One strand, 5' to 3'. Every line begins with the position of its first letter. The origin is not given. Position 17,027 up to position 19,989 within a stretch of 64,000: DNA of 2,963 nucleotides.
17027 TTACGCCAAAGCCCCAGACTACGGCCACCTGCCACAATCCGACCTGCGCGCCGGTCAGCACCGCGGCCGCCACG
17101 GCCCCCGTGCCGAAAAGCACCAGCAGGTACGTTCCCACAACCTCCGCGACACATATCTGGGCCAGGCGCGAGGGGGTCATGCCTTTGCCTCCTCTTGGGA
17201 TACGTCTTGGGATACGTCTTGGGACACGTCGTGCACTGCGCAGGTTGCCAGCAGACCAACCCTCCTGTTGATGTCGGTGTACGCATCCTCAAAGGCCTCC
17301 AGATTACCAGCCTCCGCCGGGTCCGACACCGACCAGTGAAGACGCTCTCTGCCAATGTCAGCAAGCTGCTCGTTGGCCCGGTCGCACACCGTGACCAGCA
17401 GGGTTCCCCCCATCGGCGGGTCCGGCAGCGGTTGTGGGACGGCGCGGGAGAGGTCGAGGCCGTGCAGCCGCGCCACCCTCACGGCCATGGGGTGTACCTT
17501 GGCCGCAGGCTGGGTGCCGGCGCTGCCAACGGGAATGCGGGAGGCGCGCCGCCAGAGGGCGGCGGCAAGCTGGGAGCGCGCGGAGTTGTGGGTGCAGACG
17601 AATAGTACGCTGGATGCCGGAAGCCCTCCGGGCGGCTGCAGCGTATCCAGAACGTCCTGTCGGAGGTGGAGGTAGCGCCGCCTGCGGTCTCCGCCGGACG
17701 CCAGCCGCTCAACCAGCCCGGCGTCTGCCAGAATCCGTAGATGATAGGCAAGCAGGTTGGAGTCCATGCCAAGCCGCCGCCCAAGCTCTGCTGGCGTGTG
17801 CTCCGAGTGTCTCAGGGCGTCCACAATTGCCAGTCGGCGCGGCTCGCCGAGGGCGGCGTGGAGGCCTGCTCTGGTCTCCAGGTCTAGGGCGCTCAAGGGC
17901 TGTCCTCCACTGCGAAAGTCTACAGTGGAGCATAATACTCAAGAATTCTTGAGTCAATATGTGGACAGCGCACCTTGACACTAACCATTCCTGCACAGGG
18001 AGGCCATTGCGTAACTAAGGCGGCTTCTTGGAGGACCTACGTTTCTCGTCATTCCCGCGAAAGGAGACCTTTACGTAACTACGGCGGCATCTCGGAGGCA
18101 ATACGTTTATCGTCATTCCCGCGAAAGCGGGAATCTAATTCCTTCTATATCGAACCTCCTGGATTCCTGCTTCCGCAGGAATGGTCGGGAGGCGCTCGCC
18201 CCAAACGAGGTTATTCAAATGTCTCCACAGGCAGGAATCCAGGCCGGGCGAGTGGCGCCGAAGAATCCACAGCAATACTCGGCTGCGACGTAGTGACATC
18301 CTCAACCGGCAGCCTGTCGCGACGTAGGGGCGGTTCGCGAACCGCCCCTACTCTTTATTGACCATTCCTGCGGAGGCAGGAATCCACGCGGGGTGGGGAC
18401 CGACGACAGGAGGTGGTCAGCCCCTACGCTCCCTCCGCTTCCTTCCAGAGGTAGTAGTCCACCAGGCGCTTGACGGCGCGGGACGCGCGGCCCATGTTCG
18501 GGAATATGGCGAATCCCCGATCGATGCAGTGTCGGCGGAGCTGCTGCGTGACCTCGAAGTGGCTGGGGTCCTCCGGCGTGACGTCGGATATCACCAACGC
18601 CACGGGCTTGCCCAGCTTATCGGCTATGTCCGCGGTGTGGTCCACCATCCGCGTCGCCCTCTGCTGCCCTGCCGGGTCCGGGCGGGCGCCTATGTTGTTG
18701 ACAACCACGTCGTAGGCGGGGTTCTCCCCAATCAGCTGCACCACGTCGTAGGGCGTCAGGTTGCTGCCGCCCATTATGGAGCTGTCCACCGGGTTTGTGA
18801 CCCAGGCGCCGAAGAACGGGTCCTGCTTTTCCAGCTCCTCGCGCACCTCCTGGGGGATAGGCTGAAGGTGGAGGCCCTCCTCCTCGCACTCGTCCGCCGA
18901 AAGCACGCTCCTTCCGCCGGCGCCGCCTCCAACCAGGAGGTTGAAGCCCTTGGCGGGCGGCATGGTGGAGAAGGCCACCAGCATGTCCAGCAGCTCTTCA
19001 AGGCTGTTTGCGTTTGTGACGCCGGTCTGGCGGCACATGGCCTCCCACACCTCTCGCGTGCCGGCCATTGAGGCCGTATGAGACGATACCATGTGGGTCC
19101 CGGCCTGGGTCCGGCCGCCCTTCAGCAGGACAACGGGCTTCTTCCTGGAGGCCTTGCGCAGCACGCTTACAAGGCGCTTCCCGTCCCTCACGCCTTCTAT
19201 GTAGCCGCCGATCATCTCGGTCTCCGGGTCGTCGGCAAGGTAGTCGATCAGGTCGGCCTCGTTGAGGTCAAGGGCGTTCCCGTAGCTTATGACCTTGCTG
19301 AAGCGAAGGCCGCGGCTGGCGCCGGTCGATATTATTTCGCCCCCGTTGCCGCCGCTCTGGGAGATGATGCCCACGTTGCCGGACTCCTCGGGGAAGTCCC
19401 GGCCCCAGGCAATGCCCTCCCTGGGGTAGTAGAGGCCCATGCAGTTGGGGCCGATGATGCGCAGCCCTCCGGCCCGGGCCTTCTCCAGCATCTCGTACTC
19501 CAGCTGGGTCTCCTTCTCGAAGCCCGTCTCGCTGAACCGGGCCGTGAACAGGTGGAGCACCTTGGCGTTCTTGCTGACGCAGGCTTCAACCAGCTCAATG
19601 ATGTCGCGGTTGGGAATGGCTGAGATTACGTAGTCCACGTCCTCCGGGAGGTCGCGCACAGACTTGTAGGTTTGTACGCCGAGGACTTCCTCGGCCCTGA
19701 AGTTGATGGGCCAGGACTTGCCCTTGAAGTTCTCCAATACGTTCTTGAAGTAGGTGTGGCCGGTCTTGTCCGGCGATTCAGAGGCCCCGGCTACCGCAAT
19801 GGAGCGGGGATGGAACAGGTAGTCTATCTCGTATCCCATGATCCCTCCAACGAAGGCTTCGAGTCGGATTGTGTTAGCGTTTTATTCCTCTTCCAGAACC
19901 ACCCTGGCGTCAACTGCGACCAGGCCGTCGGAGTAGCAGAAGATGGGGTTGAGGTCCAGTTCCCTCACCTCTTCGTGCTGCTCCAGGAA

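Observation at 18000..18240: REP-targeting MITE family with IS5/IS1106-like ends, nested Russian-doll style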

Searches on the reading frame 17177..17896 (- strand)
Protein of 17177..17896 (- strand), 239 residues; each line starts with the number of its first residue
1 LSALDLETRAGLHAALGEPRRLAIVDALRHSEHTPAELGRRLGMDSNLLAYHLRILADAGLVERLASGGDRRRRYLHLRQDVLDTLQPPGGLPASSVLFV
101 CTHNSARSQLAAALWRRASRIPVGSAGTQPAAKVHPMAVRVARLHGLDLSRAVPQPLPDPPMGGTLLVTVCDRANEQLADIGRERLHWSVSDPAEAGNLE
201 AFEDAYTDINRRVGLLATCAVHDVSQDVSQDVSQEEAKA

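Call 47: find_encoding_contigs(protein=window:17177-17896:-, flank=1500, max_places=10)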
Protein window:17177-17896:- (239 aa): no gene with exactly this product is on record in the collection.

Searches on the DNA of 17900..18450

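Call 69: search_rna_families(source=window, start=17900, end=18450, threshold=evalue, max_evalue=1)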
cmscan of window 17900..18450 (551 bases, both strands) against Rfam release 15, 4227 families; matches with E-value up to 1: 1.
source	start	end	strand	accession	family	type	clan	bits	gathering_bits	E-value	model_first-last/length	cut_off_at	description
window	18064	18143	+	RF02748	FtrB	Gene; sRNA;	-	21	66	0.56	1-115/115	no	Francisella sRNA B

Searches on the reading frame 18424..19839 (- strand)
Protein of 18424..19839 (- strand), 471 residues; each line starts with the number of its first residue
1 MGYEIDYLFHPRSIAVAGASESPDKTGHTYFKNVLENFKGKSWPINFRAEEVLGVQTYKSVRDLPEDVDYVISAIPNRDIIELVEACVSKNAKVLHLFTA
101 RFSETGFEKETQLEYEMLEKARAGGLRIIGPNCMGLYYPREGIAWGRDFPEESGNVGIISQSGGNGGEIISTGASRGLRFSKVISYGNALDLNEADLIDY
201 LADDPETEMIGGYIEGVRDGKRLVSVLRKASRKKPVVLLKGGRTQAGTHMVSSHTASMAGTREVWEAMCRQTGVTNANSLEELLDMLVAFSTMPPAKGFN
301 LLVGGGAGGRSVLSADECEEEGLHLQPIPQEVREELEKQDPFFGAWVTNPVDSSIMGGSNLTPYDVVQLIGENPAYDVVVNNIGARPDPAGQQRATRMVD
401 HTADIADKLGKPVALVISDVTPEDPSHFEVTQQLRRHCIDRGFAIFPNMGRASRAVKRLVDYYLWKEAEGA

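Call 48: find_encoding_contigs(protein=window:18424-19839:-, flank=1500, max_places=10)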
Protein window:18424-19839:- (471 aa): 2 contigs read that carry it; 1 place shown.
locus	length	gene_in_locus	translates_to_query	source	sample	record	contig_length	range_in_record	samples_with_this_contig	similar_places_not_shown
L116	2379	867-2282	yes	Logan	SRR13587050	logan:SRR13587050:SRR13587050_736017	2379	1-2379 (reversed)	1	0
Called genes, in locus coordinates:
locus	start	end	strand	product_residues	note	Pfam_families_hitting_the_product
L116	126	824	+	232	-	PF13549:ATP-grasp_5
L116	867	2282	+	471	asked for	PF02629:CoA_binding (weak), PF13380:CoA_binding_2, PF13607:Succ_CoA_lig, PF19045:Ligase_CoA_2 (weak)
